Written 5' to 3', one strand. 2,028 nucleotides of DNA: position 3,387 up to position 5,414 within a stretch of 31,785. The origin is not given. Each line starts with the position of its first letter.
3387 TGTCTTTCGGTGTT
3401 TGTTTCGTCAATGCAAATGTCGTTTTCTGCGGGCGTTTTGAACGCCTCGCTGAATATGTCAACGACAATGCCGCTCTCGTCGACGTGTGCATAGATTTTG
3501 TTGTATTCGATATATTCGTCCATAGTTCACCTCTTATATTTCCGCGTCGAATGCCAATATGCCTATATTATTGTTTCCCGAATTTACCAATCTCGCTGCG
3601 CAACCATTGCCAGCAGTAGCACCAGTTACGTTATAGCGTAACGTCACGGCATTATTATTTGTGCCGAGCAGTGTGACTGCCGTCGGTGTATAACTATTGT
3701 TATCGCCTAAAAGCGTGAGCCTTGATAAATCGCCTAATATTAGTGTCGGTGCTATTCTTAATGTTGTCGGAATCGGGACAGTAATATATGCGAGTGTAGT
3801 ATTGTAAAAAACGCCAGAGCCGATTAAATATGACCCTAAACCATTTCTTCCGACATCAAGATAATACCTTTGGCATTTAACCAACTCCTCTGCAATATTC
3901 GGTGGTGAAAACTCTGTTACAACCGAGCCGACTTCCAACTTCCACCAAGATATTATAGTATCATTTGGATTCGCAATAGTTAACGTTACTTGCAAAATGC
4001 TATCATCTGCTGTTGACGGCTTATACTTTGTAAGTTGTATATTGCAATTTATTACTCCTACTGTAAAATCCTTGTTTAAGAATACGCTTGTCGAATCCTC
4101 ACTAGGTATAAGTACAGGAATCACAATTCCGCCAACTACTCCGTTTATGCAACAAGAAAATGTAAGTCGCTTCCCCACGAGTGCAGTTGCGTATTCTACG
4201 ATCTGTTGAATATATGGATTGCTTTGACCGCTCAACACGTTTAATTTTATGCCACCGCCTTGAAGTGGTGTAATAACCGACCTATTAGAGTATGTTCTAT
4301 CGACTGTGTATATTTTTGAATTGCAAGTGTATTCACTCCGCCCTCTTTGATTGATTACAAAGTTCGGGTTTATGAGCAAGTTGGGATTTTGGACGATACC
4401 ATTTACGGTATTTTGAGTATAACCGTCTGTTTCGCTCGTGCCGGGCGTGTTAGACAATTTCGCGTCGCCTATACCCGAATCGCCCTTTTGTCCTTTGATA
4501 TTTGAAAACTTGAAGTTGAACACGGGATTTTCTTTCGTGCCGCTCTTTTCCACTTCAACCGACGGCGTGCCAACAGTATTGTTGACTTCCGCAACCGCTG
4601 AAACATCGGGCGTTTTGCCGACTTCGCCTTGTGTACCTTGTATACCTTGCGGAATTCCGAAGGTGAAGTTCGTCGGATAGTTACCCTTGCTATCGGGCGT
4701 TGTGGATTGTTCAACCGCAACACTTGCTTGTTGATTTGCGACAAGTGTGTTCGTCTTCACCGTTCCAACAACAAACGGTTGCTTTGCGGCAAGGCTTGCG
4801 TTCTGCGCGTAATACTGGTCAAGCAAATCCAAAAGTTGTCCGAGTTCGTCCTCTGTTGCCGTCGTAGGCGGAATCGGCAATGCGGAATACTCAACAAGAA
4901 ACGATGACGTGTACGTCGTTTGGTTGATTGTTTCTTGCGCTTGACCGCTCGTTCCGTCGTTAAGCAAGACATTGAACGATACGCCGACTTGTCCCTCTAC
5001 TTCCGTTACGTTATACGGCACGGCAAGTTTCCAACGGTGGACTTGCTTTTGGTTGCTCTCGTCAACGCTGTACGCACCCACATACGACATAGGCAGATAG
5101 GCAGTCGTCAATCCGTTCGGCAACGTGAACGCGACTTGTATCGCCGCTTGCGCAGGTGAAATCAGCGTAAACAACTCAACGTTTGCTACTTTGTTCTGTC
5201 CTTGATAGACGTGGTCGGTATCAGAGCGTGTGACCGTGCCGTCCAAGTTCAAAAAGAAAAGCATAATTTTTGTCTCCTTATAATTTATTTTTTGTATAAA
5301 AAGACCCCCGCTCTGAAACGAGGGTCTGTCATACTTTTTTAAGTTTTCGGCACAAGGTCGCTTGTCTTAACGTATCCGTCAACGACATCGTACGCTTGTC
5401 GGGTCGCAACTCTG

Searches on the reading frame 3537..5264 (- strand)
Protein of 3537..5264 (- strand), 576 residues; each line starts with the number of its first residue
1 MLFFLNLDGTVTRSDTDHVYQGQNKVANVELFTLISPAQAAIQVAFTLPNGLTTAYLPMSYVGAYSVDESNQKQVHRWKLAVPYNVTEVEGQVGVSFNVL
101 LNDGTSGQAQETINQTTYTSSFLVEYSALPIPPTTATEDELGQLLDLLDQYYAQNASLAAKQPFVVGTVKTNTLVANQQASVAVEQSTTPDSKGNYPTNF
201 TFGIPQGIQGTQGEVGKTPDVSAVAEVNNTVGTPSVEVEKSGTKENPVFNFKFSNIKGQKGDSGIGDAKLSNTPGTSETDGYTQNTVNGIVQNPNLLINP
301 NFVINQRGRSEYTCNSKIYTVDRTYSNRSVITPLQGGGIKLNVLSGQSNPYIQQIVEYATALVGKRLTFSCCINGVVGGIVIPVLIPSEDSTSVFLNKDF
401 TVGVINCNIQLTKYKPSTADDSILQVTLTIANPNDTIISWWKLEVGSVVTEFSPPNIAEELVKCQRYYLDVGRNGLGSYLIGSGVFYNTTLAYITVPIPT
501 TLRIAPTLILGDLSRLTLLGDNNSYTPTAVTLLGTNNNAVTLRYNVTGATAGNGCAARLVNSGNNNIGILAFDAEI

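Call 68: search_protein_families(library=phrogs, proteins=[window:3537-5264:-], max_evalue=0.00001)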
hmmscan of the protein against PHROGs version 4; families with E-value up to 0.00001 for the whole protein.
window:3537-5264:- (576 aa): 4 families
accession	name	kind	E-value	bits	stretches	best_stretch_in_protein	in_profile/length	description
phrog_4492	-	tail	7.1e-22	78.4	1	162-576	697-1096/1096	tail fiber protein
phrog_28838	-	unknown function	2.2e-11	44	1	439-551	541-646/661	-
phrog_1565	-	tail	3.3e-08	33.5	1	209-264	131-189/375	minor tail protein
phrog_27782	-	unknown function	6.7e-06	26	0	438-468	509-539/644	-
